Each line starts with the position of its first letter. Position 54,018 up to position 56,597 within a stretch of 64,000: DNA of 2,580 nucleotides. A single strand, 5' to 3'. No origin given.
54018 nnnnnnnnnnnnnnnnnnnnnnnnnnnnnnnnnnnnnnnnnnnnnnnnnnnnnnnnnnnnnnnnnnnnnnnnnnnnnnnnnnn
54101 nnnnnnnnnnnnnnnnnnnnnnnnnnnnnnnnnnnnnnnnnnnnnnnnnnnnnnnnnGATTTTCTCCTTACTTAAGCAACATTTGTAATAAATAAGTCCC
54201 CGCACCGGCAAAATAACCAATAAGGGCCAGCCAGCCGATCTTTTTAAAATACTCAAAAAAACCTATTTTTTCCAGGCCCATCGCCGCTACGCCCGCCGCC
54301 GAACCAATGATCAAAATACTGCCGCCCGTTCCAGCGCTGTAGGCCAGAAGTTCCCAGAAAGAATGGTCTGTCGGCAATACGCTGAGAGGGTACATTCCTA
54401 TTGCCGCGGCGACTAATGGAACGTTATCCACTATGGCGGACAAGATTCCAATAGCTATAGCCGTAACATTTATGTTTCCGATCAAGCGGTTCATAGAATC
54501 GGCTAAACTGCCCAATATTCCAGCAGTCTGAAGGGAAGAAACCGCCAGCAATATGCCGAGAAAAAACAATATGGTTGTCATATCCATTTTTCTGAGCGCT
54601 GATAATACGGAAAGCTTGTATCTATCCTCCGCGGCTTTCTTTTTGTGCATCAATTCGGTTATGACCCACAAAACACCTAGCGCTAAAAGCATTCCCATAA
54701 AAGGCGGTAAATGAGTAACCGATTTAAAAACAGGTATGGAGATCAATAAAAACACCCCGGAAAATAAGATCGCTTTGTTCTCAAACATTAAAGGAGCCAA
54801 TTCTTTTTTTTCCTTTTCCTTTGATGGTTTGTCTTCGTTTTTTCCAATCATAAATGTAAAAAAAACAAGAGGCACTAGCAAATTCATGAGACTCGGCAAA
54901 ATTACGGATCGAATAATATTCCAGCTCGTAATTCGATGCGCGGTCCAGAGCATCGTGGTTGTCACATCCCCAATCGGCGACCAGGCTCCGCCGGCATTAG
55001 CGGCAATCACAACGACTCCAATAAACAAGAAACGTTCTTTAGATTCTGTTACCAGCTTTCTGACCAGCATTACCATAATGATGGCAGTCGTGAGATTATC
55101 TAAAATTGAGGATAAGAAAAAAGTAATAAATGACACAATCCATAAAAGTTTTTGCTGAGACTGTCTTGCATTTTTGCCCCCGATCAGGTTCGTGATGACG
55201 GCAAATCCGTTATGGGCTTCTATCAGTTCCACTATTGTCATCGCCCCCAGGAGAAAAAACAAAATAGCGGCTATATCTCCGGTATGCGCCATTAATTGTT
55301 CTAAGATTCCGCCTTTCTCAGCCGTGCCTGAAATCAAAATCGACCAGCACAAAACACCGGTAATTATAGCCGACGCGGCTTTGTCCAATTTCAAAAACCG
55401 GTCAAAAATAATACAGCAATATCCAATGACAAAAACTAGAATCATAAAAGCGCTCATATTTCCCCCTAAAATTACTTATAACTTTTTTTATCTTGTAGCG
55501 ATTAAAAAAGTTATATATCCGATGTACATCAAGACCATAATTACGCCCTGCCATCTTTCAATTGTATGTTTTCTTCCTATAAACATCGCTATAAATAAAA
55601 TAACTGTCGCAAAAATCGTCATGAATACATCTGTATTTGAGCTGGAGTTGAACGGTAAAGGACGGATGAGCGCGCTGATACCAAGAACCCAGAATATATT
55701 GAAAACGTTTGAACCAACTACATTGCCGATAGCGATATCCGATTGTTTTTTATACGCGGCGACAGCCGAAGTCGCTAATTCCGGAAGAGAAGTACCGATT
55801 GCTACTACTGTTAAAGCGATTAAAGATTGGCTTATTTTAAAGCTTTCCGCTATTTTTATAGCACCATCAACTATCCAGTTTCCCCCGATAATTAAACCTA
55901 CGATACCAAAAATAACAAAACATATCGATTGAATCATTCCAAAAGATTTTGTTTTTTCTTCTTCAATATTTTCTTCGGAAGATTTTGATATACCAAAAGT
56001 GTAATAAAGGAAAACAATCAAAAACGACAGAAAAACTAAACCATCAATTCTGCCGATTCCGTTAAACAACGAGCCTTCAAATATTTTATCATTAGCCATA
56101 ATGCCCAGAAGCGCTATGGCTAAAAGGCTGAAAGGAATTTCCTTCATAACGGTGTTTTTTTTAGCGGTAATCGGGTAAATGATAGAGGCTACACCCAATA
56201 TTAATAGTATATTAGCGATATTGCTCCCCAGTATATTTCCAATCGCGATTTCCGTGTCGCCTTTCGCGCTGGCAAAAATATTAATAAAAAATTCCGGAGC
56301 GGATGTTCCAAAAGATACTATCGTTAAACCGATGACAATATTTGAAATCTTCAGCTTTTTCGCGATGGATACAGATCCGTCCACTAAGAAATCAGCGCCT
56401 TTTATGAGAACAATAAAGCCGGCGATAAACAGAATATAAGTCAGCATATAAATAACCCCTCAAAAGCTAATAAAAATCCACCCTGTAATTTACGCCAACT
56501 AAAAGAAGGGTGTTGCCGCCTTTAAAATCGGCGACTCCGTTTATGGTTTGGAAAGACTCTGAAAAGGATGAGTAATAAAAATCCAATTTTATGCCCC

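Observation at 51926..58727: Five-gene minus-strand operon coupling two paralogous N-domain-plus-barrel envelope proteins to Ca2+/cation and Na+/H+ antiporters and trehalose synthesis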

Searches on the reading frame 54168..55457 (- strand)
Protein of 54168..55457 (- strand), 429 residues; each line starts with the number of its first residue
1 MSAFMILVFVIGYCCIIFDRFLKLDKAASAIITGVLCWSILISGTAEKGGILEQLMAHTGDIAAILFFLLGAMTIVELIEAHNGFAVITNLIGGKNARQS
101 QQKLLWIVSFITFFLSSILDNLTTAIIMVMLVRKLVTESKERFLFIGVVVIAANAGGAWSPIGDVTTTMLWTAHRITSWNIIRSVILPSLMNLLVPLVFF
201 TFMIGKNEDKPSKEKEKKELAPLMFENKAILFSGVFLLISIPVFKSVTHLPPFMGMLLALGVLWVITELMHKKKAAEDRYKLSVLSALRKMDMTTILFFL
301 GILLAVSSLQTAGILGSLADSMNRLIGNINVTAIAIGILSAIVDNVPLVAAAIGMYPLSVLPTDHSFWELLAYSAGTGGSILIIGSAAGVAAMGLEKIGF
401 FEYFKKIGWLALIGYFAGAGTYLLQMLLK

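Call 9: search_protein_families(library=pfam, proteins=[window:54168-55457:-], max_evalue=0.1)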
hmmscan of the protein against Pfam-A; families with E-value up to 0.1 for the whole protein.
window:54168-55457:- (429 aa): 1 family
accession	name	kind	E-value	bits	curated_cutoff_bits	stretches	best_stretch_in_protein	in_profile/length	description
PF03600.22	CitMHS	-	1.2e-33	117.1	31.9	1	13-360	1-320/336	Citrate transporter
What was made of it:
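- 54168..55457 (-): NhaD-type Na+/H+ antiporter. Pfam CitMHS (call 9).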

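Call 10: search_protein_families(library=ncbifam, proteins=[window:54168-55457:-], max_evalue=0.1)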
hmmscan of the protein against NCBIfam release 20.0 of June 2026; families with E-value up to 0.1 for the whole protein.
window:54168-55457:- (429 aa): 5 families
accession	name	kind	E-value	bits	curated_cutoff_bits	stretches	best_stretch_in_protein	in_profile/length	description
TIGR00775.1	NhaD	equivalog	7.9e-115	384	577.1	1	5-424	6-412/420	NhaD family Na+:H+ antiporter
NF038006.1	NhaD_1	equivalog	1.2e-51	176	80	1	54-413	33-401/405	sodium:proton antiporter NhaD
NF040989.1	MamN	equivalog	3.5e-06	26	500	1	3-393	3-385/437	magnetosome biogenesis transporter MamN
NF011980.0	PRK15445.1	subfamily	0.00015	20.9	457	1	30-172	250-388/430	arsenical efflux pump membrane protein ArsB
NF009467.0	PRK12826.1-3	subfamily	0.045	12.9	269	1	375-412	142-180/274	SDR family mycofactocin-dependent oxidoreductase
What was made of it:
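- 54168..55457 (-): TIGR00775 scores 384 bits, below its cutoff of 577 (call 10).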

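Call 51: find_related_loci(query=window:54168-55457:-, collection=genome_contigs, flank=10000)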
Query window:54168-55457:- (429 aa) in genome_contigs; peptide patterns used: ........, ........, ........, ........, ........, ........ (x = any residue, [..] = any of these).
144 stretches matched a pattern; 10 encode a relative of the query (tblastn E <= 1e-3); 10 distinct loci.
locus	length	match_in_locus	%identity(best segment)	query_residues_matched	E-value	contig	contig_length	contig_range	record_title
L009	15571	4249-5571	46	5-428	5e-117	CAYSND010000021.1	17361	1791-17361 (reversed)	MAG TPA_asm: uncultured Muribaculaceae bacterium isolate SRP192927_co10_45 genome assembly, contig: NODE_2102_length_173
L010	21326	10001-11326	44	1-427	2e-109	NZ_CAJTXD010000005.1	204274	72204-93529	MAG: uncultured Alistipes sp. isolate MGBC116833, whole genome shotgun sequence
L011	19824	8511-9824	45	5-428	3e-108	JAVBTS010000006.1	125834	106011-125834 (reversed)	MAG: Alistipes sp. isolate EPI_MAG_00257 c_000009730822, whole genome shotgun sequence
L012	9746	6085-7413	43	5-427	3e-107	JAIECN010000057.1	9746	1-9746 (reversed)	MAG: Alistipes sp. isolate SC0386_comb_16 SC0386_comb_16_contig_57, whole genome shotgun sequence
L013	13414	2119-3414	43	1-422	2e-104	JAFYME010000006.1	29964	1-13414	MAG: Bacteroidales bacterium isolate RGIG7217 Water_buffalos_Cecum-1__c45000, whole genome shotgun sequence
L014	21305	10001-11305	44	1-425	7e-104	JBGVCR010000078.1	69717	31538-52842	MAG: Candidatus Cryptobacteroides sp. isolate fecal_MAG_456 fecal_MAG_456_contig_0078, whole genome shotgun sequence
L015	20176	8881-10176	43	1-422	3e-103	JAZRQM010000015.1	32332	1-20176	MAG: Candidatus Cryptobacteroides sp. isolate T1900045362_YK20190052.MAGScoT_cleanbin_000032 SGB_6826_k141_964511, whole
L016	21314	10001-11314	43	1-428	4e-102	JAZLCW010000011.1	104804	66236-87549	MAG: Candidatus Cryptobacteroides sp. isolate T1900045044_TC20190037.MAGScoT_cleanbin_000029 SGB_4493_k141_4550208, whol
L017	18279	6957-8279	46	5-428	2e-116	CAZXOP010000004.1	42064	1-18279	MAG TPA_asm: uncultured Muribaculaceae bacterium isolate SRP263991_co5_280 genome assembly, contig: NODE_1927_length_420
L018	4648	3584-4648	38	1-394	1e-71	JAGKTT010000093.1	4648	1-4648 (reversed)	MAG: Bacteroidia bacterium isolate cow4.3 cow4_3_4942, whole genome shotgun sequence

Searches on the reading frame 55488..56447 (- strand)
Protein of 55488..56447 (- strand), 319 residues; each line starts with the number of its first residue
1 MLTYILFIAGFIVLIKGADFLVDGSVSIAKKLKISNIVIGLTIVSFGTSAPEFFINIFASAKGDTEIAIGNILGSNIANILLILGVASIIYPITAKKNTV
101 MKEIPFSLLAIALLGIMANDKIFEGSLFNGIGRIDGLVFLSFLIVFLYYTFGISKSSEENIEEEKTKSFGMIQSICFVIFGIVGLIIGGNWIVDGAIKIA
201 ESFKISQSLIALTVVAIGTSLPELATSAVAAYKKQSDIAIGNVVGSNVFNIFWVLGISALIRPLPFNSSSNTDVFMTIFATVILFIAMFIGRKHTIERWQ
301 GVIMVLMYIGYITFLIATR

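Call 9: search_protein_families(library=pfam, proteins=[window:55488-56447:-], max_evalue=0.1)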
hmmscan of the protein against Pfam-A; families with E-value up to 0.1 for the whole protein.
window:55488-56447:- (319 aa): 2 families
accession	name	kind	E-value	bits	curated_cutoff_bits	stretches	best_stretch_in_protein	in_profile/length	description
PF01699.29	Na_Ca_ex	-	6.2e-66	221.5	24.9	2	174-316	2-150/151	Sodium/calcium exchanger protein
PF12794.12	MscS_TM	-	0.047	13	28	1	102-189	127-212/339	Mechanosensitive ion channel inner membrane domain 1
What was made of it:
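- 55488..56447 (-): YrbG-type CaCA family Ca2+/Na+ (cation) antiporter. PF01699 Na_Ca_ex, two repeats, E 6e-66 (call 9).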

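Call 10: search_protein_families(library=ncbifam, proteins=[window:55488-56447:-], max_evalue=0.1)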
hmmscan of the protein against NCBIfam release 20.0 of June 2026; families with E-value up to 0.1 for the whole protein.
window:55488-56447:- (319 aa): 7 families
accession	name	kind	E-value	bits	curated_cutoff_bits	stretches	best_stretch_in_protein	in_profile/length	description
TIGR00367.1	TIGR00367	hypoth_equivalog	2e-75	253.8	179.65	1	3-311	4-312/312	calcium/sodium antiporter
NF008005.0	PRK10734.1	equivalog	6.6e-64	216.1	432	1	1-316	2-317/325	calcium/sodium antiporter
TIGR00927.1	2A1904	subfamily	2.2e-15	55.5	710.1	2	193-311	1066-1191/1209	K+-dependent Na+/Ca+ exchanger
TIGR00378.1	cax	equivalog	5.7e-11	42.2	211.15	1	5-309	20-342/349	calcium/proton exchanger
TIGR00845.1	caca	equivalog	5.8e-11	40.9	679.85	2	178-261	750-836/921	sodium/calcium exchanger 1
TIGR00846.1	caca2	superfamily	2.6e-10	39.6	317.45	2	159-311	215-367/372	calcium/proton exchanger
NF002763.0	PRK02833.1-1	equivalog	0.011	15.5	138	1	253-295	90-132/143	phosphate-starvation-inducible protein PsiE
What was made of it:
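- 55488..56447 (-): TIGR00367 scores 253.8 bits against a cutoff of 179.65 (call 10).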
